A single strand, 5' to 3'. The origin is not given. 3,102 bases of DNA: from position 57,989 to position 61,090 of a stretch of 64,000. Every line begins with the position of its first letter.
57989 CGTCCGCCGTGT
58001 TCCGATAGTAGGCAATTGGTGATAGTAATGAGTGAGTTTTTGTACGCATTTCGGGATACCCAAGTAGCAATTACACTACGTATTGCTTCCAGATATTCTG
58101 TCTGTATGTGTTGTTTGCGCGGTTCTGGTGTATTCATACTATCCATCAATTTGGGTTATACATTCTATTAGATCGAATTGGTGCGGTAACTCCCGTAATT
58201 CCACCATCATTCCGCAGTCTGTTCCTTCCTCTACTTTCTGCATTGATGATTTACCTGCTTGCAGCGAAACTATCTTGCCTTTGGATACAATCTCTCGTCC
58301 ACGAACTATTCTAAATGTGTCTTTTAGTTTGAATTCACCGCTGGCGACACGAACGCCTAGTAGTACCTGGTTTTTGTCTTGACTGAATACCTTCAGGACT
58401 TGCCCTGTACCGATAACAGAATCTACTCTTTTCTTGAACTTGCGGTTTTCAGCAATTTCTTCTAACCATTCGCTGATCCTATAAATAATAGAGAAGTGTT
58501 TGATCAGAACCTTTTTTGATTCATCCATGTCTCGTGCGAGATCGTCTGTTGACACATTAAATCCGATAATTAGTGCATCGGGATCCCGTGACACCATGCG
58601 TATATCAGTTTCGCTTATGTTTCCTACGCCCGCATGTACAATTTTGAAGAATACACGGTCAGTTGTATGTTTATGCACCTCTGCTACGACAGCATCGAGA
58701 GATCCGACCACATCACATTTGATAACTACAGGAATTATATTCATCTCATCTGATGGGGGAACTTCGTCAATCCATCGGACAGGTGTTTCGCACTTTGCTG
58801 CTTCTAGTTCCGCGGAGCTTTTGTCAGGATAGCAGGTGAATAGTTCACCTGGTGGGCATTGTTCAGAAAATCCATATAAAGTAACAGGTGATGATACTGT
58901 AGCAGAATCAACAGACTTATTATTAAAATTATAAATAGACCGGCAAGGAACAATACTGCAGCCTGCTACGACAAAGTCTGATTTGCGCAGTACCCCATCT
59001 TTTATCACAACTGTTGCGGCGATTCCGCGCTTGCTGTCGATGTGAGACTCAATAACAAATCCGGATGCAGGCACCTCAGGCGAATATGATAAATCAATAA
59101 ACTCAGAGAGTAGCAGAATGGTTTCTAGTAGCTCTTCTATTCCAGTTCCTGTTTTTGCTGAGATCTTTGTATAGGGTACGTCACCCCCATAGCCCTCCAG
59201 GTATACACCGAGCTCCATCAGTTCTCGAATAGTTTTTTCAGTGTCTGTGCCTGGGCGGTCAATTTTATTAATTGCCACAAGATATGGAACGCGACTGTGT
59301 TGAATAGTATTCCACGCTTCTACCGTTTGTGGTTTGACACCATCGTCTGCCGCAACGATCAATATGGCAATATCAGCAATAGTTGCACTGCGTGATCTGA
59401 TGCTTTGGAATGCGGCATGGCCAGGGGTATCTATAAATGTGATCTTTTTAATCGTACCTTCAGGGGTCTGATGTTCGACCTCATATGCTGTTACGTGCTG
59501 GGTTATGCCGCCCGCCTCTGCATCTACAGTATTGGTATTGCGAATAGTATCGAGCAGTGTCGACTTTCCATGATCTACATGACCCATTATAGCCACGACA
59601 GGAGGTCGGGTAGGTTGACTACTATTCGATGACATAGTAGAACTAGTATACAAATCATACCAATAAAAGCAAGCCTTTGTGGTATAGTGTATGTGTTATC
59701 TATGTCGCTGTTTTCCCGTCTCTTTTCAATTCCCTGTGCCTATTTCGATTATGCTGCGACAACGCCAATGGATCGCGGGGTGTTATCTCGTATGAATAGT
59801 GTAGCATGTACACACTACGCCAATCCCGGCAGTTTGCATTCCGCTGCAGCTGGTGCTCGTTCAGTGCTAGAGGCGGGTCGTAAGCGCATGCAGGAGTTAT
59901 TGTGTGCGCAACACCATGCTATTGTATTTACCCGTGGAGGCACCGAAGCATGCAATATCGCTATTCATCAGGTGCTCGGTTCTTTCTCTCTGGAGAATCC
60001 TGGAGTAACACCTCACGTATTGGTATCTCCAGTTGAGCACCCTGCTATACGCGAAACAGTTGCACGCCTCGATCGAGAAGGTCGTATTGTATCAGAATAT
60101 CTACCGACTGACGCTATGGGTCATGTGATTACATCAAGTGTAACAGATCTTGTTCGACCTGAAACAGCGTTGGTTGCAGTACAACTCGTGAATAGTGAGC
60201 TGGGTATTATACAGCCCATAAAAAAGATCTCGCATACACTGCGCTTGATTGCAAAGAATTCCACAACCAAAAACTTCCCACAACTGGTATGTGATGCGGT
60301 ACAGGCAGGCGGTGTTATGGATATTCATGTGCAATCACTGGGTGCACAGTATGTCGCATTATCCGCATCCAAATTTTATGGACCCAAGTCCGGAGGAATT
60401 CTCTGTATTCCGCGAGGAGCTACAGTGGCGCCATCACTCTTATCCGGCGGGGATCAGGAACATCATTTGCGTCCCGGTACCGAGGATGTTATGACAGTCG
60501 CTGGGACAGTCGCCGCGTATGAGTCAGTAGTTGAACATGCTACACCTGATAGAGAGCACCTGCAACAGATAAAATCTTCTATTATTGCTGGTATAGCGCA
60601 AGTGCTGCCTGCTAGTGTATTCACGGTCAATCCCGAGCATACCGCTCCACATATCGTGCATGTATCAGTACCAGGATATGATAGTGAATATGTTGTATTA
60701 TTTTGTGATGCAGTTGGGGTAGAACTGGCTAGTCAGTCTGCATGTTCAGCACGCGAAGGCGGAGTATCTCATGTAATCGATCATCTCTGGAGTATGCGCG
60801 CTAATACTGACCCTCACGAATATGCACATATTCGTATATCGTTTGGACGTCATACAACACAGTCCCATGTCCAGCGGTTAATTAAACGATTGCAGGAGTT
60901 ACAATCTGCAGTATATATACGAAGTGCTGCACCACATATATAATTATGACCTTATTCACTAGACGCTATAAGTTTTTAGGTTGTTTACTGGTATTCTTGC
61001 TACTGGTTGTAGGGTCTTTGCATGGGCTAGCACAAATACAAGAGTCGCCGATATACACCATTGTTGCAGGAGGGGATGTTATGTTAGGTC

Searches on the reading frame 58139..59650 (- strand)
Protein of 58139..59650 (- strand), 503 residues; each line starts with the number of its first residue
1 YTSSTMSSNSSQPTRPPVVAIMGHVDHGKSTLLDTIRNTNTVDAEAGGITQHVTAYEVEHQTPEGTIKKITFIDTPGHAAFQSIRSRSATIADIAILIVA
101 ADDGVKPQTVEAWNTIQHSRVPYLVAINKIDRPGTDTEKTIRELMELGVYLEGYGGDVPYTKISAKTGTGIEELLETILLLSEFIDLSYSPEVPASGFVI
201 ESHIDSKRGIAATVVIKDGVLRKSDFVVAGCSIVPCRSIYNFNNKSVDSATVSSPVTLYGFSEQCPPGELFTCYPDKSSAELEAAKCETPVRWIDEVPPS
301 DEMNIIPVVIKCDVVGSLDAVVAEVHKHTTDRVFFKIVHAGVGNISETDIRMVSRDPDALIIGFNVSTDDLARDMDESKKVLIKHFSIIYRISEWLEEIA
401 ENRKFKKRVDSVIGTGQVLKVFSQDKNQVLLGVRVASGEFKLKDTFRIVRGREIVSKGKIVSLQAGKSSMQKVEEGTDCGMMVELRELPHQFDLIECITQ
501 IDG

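Call 96: search_protein_families(library=pfam, proteins=[window:58139-59650:-], max_evalue=0.00001)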
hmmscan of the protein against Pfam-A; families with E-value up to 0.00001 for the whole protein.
window:58139-59650:- (503 aa): 4 families
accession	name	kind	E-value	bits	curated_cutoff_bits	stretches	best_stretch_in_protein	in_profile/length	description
PF00009.33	GTP_EFTU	-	1.3e-37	129.6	26.5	1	19-179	6-183/188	Elongation factor Tu GTP binding domain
PF11987.13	IF-2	-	1.5e-24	86.6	27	1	301-394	22-114/117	Translation-initiation factor 2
PF22042.2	EF-G_D2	-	2.4e-13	50.4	27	1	194-269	1-79/84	Elongation factor G domain 2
PF01926.29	MMR_HSR1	-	2.4e-11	44.2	21.9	1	19-129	2-113/113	50S ribosome-binding GTPase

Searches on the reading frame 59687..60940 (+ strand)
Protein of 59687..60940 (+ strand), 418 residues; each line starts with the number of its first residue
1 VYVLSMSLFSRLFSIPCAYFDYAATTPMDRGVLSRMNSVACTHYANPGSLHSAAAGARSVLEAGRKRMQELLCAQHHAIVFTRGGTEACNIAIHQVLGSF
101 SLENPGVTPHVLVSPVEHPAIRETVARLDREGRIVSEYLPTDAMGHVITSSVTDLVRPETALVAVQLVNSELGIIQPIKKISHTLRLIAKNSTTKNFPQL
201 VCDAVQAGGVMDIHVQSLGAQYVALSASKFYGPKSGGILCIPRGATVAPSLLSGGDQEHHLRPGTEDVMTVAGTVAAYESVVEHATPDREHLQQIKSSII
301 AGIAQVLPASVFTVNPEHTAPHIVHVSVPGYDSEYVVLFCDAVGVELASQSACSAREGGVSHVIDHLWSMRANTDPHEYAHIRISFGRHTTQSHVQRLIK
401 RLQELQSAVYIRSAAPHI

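Call 96: search_protein_families(library=pfam, proteins=[window:59687-60940:+], max_evalue=0.00001)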
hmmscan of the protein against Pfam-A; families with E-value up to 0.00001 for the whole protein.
window:59687-60940:+ (418 aa): 1 family
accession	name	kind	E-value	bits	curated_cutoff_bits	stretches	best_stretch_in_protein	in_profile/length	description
PF00266.25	Aminotran_5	-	1.9e-47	162.4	21.5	1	19-398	2-371/371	Aminotransferase class-V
